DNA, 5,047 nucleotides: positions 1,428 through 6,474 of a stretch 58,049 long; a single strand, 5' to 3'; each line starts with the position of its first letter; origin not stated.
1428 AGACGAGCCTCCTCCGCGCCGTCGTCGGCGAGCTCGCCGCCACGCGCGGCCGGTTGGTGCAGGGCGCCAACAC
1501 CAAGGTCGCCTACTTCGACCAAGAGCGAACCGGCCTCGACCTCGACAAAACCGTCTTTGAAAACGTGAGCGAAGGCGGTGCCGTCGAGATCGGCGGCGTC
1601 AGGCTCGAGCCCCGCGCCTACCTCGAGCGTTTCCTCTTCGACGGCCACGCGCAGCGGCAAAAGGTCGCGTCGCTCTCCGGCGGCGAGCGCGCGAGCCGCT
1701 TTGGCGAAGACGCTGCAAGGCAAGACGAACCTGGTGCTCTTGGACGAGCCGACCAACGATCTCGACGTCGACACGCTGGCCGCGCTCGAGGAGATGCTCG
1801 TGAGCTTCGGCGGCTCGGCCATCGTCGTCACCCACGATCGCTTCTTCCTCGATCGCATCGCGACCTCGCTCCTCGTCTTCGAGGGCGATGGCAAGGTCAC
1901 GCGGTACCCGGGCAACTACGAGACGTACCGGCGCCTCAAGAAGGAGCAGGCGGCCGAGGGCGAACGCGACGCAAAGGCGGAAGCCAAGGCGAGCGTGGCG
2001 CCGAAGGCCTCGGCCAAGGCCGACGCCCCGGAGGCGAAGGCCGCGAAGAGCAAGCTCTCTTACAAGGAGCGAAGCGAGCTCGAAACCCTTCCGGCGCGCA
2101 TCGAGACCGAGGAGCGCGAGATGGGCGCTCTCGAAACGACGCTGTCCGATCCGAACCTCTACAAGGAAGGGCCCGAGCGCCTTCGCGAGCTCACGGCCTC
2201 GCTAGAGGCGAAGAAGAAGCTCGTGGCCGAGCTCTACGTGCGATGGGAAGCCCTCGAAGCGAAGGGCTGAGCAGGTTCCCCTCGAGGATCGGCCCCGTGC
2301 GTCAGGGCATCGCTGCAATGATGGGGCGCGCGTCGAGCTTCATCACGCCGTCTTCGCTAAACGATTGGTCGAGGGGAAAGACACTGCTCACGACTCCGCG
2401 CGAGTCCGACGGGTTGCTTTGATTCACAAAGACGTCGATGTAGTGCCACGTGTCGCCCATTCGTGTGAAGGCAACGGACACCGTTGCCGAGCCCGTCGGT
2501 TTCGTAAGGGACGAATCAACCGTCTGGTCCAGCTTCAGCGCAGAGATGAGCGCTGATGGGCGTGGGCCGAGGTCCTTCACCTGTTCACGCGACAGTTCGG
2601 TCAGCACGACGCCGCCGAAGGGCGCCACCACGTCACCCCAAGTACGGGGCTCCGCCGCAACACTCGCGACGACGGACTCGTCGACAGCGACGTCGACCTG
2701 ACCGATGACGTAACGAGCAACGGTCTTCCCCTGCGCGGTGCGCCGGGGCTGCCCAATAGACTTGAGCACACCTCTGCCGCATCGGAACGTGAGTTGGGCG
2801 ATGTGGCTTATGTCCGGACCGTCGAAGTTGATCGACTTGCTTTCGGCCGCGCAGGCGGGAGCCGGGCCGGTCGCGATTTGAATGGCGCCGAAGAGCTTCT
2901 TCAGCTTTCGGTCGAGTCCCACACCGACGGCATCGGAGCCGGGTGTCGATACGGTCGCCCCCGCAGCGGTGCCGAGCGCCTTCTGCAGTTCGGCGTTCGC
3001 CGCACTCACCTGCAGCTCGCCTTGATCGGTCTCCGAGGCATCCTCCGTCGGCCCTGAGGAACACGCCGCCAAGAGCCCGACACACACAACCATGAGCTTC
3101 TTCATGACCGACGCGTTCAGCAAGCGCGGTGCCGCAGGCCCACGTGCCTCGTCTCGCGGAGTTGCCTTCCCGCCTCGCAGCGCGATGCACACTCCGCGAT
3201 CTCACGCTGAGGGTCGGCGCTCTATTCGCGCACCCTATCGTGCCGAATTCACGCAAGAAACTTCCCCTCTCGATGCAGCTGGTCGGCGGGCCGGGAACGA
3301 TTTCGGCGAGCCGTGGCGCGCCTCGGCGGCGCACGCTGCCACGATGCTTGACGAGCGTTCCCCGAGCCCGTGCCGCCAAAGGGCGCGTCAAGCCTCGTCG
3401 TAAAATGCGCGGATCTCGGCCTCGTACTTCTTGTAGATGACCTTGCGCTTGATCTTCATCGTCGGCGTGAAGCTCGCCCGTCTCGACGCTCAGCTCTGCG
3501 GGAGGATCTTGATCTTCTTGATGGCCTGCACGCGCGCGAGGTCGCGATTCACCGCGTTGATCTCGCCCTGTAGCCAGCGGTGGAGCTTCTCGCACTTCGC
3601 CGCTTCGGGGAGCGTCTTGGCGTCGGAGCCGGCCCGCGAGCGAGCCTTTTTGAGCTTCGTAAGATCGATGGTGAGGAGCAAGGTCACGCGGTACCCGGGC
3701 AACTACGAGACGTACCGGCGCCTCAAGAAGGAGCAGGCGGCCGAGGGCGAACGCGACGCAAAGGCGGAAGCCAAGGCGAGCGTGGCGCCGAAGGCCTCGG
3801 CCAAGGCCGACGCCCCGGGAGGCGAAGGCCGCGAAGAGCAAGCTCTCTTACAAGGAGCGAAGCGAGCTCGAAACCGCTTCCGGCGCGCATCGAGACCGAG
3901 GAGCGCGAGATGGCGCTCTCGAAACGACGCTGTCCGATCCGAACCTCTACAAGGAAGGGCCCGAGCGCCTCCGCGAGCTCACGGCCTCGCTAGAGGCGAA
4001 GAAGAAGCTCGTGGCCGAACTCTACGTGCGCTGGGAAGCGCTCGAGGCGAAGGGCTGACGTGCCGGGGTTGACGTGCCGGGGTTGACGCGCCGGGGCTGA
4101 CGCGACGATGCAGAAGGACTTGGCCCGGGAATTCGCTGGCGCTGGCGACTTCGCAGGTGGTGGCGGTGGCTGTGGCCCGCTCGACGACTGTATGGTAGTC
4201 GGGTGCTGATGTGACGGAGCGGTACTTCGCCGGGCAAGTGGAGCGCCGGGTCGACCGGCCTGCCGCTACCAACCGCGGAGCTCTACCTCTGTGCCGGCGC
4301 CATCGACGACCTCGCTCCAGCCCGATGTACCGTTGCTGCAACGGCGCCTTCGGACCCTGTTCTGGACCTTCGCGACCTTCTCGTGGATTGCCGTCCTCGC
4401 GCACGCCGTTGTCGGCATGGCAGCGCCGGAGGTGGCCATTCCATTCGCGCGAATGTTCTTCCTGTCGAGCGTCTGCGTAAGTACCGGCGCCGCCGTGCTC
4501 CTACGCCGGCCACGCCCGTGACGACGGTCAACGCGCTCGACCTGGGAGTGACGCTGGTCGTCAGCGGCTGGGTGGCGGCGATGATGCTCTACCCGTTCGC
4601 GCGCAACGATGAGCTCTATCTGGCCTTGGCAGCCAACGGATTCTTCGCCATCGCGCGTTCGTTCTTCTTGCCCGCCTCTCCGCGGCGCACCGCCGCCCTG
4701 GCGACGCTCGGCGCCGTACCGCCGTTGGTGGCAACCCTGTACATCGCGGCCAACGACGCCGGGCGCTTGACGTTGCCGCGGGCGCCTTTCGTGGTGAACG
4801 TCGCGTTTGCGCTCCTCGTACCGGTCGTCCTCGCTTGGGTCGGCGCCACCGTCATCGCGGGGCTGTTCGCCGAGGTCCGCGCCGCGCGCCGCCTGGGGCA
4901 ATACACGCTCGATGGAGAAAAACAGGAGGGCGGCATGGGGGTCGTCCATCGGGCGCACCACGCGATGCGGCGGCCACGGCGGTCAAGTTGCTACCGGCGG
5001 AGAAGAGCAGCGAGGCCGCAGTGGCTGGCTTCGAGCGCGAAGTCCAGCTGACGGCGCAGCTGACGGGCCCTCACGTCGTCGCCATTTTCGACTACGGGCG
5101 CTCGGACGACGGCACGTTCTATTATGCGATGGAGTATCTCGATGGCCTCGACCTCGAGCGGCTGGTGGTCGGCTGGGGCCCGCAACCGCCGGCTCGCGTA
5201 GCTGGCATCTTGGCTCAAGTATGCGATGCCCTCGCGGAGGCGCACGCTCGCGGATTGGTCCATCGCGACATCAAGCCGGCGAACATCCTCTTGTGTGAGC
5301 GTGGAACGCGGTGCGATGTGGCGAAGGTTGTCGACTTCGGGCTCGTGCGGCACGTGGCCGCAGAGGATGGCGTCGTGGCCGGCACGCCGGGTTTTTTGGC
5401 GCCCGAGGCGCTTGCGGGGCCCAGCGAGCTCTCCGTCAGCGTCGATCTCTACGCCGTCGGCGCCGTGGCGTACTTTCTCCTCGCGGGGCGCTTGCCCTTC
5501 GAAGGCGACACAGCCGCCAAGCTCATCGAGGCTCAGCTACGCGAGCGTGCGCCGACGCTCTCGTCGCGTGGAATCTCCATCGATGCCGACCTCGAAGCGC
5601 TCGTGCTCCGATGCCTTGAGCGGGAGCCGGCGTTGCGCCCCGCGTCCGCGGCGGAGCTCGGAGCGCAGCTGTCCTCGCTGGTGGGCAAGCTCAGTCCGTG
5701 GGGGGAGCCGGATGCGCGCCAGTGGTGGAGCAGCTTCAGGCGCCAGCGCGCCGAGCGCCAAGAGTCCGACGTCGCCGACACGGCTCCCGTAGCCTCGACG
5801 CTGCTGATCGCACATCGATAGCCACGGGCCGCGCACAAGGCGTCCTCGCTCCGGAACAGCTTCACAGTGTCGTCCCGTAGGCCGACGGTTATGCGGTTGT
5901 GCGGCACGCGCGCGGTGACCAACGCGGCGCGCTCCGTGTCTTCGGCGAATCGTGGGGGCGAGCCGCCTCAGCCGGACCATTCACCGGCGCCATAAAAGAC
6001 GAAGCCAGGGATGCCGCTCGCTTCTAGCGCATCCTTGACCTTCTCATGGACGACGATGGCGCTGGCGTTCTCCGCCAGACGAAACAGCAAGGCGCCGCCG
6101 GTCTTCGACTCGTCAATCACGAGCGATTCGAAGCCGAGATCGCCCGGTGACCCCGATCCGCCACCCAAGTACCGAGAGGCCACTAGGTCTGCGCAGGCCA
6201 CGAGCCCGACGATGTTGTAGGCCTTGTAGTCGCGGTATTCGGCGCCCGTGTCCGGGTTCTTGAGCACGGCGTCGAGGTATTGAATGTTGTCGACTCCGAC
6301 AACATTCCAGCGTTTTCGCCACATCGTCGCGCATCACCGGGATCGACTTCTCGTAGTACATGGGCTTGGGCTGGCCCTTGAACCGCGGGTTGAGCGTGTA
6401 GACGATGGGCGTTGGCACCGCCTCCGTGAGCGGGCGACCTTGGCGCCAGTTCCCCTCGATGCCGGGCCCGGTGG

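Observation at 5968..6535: Orphan Imm11/DUF1629-like immunity gene with no cognate toxin, next to the fadD gene whose 3' end is duplicated elsewhere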

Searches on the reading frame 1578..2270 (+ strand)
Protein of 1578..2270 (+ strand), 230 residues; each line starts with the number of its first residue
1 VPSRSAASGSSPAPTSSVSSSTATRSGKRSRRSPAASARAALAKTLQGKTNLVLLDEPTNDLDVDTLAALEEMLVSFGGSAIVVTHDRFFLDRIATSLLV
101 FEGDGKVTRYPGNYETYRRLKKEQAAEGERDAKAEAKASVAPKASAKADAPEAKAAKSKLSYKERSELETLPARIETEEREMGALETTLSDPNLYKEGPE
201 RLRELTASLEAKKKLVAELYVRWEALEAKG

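Call 24: search_protein_families(library=pfam, proteins=[window:1578-2270:+], max_evalue=0.01)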
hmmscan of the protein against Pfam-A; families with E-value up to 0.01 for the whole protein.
window:1578-2270:+ (230 aa): 2 families
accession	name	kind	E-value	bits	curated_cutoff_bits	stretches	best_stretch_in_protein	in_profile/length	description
PF16326.10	ABC_tran_CTD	-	4e-17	62.6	32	1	159-227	1-68/69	ABC transporter C-terminal domain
PF12848.13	ABC_tran_Xtn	-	0.00084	19.8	25.9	1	104-173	5-71/85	ABC transporter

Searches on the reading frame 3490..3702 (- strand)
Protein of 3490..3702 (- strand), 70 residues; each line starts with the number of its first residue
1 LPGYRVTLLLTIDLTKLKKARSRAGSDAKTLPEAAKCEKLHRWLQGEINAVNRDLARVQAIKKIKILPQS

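Call 61: find_encoding_contigs(protein=window:3490-3702:-, flank=5000, max_places=5)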
Protein window:3490-3702:- (70 aa): no gene with exactly this product is on record in the collection.
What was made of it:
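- No independent contig spans the 3679|3680 joint (call 61), so the stacked arrangement rests on this assembly alone. No independent contig carries the joint (call 61).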

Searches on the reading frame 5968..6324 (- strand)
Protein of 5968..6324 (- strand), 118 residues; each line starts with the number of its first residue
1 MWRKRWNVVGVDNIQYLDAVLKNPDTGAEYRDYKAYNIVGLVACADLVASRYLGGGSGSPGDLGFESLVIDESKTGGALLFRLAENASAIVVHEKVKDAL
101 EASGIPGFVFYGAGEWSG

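Call 3: search_protein_families(library=pfam, proteins=[window:5968-6324:-], max_evalue=1)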
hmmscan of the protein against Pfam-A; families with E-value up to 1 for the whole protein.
window:5968-6324:- (118 aa): 2 families
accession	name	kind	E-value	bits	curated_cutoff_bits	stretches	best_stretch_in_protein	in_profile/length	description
PF07791.16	Imm11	-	1.5e-08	34.6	22.1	1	12-113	87-192/194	Immunity protein family (Imm11)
PF09535.15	Gmx_para_CXXCG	-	0.28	11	25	1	75-110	196-231/236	Protein of unknown function (Gmx_para_CXXCG)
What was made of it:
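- Checked: ORF 5968..6324 (-) hits Pfam PF07791 Imm11 at E=1.5e-8, 34.6 bits against a gathering score of 22.1, profile positions 87-192 of 194 (call 3).
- Pfam Imm11 above the gathering score (call 3).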
